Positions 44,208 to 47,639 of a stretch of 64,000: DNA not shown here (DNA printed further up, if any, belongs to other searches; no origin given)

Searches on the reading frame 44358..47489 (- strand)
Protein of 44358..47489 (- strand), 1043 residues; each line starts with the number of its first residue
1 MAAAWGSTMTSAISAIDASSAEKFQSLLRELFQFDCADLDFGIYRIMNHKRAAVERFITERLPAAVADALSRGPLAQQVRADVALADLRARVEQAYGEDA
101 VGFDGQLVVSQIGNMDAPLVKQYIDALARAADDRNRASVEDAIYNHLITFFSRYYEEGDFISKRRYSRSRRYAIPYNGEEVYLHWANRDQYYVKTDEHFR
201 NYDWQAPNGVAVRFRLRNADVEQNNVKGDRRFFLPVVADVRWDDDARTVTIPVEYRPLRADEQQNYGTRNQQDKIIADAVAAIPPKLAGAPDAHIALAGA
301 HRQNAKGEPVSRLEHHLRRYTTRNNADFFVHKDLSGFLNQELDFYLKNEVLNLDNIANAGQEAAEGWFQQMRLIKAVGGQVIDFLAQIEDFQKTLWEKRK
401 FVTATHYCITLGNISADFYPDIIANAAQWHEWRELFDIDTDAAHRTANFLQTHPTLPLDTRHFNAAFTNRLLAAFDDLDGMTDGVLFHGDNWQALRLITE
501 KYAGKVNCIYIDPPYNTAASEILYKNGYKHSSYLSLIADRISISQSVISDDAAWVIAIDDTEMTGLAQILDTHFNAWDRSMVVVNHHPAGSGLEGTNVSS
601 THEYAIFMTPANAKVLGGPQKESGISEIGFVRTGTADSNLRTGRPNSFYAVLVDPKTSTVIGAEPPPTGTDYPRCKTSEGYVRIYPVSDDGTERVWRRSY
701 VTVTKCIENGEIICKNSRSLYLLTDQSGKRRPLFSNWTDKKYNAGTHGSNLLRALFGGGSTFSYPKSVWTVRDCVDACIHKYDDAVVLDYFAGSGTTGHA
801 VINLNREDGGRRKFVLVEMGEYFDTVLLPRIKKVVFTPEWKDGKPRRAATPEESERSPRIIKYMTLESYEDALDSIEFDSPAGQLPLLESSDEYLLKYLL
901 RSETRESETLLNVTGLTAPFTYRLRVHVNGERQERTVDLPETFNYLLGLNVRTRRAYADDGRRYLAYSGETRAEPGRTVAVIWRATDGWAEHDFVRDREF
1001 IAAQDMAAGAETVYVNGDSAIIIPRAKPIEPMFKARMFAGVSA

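Call 64: search_protein_families(library=pfam, proteins=[window:44358-47489:-], max_evalue=0.001)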
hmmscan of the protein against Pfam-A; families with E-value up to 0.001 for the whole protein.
window:44358-47489:- (1043 aa): 1 family
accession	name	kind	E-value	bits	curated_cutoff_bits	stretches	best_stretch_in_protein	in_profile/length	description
PF01555.25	N6_N4_Mtase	-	4.9e-22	79.4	26.7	1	506-822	1-214/221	DNA methylase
